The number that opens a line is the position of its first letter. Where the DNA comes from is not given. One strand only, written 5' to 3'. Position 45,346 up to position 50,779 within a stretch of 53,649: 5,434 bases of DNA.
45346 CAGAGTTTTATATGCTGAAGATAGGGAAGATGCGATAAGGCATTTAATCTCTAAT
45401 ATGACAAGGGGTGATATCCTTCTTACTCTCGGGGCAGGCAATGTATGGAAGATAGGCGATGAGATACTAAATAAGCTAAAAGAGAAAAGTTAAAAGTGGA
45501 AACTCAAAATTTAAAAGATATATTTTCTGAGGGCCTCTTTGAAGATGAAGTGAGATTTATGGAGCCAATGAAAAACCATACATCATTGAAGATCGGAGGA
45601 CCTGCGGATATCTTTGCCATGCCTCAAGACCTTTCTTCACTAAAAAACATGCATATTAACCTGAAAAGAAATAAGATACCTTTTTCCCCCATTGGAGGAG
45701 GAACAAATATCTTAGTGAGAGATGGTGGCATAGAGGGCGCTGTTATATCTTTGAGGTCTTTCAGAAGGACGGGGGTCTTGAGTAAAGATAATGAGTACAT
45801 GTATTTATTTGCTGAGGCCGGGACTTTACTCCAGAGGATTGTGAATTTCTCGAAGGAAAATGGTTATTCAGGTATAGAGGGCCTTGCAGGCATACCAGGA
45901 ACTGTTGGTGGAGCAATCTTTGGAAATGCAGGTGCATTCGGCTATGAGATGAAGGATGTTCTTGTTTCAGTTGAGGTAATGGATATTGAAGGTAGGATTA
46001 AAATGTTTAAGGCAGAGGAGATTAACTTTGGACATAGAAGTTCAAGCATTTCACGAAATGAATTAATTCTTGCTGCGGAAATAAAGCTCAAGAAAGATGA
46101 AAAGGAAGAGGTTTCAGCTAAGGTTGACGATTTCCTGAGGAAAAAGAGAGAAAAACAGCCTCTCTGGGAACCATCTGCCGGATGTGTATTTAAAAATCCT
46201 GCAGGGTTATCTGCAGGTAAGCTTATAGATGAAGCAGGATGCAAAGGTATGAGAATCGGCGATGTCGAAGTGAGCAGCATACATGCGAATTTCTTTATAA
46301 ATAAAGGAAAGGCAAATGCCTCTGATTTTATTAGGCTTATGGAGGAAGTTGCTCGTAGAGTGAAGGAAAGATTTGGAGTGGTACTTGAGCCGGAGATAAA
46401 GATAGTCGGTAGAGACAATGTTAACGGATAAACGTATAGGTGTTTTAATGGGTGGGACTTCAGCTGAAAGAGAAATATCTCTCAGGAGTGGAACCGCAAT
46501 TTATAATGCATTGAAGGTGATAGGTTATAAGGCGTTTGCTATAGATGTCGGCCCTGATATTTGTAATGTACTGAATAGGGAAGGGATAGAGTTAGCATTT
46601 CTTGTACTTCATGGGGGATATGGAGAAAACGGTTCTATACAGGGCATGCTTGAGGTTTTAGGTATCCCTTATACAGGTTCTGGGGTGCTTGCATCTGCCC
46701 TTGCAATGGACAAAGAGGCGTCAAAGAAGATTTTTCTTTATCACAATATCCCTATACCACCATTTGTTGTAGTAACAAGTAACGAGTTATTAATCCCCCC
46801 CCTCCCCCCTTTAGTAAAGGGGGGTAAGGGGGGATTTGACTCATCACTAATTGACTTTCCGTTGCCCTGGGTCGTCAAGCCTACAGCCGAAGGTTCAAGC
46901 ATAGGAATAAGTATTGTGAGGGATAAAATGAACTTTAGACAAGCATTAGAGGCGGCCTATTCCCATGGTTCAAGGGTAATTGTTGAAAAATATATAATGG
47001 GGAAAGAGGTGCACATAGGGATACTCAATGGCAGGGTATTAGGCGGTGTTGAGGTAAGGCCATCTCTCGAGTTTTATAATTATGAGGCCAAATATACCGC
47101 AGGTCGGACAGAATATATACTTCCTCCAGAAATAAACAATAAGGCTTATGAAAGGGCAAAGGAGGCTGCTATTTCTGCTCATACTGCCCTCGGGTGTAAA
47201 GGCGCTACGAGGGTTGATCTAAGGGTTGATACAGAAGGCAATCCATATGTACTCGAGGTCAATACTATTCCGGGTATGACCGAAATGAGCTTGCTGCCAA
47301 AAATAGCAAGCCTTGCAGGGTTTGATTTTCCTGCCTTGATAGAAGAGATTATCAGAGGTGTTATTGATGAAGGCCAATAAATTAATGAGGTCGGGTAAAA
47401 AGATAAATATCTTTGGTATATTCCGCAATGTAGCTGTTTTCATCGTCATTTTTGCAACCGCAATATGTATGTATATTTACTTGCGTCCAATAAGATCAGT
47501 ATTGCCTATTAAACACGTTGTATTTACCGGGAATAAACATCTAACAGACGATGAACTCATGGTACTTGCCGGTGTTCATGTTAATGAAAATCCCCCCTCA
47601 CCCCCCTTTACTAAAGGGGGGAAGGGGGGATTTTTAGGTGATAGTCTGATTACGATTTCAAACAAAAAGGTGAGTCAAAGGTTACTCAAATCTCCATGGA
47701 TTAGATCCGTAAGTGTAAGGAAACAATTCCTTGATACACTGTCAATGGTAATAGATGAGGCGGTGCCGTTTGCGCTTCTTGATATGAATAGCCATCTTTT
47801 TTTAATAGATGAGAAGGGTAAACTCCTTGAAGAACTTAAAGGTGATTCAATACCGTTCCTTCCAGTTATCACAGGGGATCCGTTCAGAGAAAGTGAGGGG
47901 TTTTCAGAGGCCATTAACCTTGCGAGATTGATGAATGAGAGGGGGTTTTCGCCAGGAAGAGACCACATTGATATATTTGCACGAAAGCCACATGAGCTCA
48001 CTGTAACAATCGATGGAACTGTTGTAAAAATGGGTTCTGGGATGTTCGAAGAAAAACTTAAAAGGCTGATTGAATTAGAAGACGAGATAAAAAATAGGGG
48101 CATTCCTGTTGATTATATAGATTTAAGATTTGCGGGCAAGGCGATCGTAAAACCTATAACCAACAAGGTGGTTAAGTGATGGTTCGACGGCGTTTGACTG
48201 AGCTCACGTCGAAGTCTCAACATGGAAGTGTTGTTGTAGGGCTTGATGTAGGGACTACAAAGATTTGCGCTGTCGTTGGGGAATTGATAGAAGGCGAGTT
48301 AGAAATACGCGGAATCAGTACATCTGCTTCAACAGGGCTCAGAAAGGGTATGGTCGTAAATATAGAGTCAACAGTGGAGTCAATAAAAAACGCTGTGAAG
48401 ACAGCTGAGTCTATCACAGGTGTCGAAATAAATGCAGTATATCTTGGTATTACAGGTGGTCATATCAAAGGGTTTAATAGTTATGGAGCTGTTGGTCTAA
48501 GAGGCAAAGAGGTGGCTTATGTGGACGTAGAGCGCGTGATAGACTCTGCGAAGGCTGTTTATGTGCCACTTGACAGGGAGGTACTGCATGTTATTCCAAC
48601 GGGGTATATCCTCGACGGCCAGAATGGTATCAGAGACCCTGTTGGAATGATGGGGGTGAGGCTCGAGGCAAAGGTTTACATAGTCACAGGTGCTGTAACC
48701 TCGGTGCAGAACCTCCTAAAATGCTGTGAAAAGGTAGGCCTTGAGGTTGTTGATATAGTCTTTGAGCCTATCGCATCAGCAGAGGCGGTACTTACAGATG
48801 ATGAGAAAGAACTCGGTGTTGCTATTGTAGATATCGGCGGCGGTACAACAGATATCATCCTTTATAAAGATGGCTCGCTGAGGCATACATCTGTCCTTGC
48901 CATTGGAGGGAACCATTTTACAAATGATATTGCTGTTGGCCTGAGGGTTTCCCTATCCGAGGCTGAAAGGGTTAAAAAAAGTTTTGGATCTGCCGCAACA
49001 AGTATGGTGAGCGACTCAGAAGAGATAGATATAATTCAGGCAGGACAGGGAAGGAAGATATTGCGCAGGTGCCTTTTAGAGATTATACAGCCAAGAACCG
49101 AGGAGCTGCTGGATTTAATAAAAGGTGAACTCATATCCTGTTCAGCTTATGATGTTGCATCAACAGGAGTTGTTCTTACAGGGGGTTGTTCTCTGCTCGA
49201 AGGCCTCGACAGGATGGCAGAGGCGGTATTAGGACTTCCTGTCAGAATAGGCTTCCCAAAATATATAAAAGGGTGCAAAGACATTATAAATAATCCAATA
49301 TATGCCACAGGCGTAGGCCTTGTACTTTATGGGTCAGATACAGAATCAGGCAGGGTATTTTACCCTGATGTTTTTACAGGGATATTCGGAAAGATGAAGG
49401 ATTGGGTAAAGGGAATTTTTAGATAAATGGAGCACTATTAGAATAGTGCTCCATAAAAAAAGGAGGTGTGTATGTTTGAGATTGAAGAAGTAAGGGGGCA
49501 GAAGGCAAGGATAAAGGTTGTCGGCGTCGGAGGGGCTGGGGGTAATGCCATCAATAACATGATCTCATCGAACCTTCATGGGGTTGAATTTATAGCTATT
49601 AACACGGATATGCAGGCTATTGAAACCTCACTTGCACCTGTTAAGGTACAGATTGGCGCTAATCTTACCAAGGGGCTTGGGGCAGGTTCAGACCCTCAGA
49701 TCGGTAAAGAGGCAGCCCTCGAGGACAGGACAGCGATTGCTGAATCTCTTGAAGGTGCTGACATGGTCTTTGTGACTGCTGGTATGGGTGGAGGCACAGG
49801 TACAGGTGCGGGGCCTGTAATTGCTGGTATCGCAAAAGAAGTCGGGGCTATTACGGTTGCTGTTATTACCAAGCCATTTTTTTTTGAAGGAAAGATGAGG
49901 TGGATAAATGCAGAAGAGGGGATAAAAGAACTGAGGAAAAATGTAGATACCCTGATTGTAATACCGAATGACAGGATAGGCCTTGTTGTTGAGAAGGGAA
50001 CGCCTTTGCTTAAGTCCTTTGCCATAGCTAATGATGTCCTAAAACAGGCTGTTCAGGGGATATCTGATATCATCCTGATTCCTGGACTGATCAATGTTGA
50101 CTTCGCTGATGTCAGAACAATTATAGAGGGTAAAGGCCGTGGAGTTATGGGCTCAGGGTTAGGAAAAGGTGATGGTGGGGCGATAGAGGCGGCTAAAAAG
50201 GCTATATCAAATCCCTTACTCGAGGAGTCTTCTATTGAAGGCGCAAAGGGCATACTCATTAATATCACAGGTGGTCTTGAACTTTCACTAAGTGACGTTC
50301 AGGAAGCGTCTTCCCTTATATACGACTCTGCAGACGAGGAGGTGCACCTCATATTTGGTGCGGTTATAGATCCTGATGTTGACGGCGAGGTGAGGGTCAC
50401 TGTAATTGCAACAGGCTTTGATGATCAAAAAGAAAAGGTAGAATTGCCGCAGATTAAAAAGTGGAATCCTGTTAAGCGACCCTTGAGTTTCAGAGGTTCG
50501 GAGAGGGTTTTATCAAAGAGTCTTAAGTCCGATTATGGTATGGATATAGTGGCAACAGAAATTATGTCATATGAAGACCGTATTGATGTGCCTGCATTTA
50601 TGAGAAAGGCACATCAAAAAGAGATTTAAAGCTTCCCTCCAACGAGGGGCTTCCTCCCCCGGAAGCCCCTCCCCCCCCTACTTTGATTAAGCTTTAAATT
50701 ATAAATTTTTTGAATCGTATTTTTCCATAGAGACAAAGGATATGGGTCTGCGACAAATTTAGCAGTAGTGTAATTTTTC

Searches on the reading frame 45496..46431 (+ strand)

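Call 68: search_protein_families(library=pfam, proteins=[window:45496-46431:+], max_evalue=0.00001)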
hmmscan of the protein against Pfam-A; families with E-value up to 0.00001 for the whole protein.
window:45496-46431:+ (311 aa): 2 families
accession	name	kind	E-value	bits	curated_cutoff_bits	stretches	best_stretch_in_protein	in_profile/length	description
PF02873.21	MurB_C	-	6.4e-36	123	27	1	205-304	1-99/99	UDP-N-acetylenolpyruvoylglucosamine reductase, C-terminal domain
PF01565.28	FAD_binding_4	-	2.4e-21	76.3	26.4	1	39-169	3-136/139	FAD binding domain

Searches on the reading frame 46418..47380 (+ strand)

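Call 14: search_protein_families(library=pfam, proteins=[window:46418-47380:+], max_evalue=0.0001)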
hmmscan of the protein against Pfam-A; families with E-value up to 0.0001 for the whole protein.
window:46418-47380:+ (320 aa): 7 families
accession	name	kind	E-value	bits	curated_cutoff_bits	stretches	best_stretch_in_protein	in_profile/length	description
PF07478.18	Dala_Dala_lig_C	-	1.4e-50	172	24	1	147-312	35-203/204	D-ala D-ala ligase C-terminus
PF01820.27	Dala_Dala_lig_N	-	1.2e-20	74.7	34.6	2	55-88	88-121/121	D-ala D-ala ligase N-terminus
PF13535.11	ATP-grasp_4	-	1e-08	35.4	27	1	148-284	2-151/160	ATP-grasp domain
PF02786.22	CPSase_L_D2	-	4.1e-06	26.9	19.8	1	149-283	39-178/211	Carbamoyl-phosphate synthase L chain, ATP binding domain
PF02655.19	ATP-grasp_3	-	4.3e-06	27.4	23.2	1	150-283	33-155/160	ATP-grasp domain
PF02222.28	ATP-grasp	-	3.3e-05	24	27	1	143-268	25-147/179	ATP-grasp domain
PF03133.20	TTL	-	3.4e-05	23.6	20.1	0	260-289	234-263/292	Tubulin-tyrosine ligase family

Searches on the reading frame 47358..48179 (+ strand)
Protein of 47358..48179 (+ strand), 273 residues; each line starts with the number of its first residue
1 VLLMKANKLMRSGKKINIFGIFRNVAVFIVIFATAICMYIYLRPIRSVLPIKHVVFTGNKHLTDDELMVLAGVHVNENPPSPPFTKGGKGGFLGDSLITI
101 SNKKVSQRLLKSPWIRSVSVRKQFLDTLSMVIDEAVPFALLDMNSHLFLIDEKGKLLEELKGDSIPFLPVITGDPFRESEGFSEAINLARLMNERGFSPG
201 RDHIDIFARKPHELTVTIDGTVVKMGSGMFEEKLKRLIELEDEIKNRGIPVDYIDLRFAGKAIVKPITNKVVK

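Call 14: search_protein_families(library=pfam, proteins=[window:47358-48179:+], max_evalue=0.0001)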
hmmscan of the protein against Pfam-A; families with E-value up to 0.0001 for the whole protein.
window:47358-48179:+ (273 aa): 2 families
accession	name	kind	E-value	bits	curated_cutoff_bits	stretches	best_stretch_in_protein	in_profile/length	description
PF08478.15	POTRA_1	-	1.4e-13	51.3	23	1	94-134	28-68/69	POTRA domain, FtsQ-type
PF03799.20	FtsQ_DivIB_C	-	5.2e-10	40.6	21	1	142-257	4-114/114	Cell division protein FtsQ/DivIB, C-terminal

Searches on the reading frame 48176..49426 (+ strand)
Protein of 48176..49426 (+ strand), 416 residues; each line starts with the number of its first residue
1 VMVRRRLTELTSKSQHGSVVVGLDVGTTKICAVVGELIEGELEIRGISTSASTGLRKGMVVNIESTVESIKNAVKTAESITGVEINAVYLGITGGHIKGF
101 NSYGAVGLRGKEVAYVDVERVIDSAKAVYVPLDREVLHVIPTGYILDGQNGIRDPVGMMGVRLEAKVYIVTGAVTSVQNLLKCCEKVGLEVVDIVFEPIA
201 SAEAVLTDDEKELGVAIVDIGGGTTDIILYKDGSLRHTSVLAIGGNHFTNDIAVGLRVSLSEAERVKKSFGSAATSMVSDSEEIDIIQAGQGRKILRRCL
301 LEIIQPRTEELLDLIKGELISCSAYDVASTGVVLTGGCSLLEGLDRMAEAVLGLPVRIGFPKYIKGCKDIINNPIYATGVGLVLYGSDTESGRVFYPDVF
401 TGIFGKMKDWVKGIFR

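Call 68: search_protein_families(library=pfam, proteins=[window:48176-49426:+], max_evalue=0.00001)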
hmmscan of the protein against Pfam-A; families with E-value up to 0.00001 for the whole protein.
window:48176-49426:+ (416 aa): 5 families
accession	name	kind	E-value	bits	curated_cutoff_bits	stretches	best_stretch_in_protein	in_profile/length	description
PF14450.12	FtsA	-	5.6e-43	146.8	31.8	1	216-381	1-127/127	Cell division protein FtsA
PF02491.25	SHS2_FTSA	-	9.7e-28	96.8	25.4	1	94-171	1-79/79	SHS2 domain inserted in FTSA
PF06723.19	MreB_Mbl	-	1.7e-16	60.4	27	1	180-359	112-304/327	MreB/Mbl protein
PF11104.14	PilM_2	-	5.4e-11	42.4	27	1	174-269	135-236/340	Type IV pilus assembly protein PilM;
PF06277.17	EutA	-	6.3e-07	29.1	27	1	209-337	139-263/475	Ethanolamine utilisation protein EutA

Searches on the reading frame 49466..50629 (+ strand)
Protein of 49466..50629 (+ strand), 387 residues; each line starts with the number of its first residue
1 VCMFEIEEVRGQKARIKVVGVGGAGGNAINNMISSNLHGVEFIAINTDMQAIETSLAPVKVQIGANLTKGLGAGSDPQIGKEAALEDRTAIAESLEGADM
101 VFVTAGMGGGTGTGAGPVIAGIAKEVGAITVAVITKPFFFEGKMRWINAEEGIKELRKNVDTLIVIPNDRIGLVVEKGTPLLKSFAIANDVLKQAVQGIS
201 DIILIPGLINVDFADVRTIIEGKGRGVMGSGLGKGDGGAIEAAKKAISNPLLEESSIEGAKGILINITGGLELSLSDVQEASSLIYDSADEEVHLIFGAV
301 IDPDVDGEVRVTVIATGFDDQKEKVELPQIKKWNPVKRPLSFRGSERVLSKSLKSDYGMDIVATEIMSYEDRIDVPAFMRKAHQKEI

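Call 68: search_protein_families(library=pfam, proteins=[window:49466-50629:+], max_evalue=0.00001)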
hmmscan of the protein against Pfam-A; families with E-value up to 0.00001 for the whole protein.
window:49466-50629:+ (387 aa): 2 families
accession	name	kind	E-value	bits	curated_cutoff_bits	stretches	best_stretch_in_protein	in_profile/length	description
PF00091.31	Tubulin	-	1.4e-48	166.2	33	1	15-171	1-185/190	Tubulin/FtsZ family, GTPase domain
PF12327.13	FtsZ_C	-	2.5e-29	101.9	27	1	224-319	1-95/95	FtsZ family, C-terminal domain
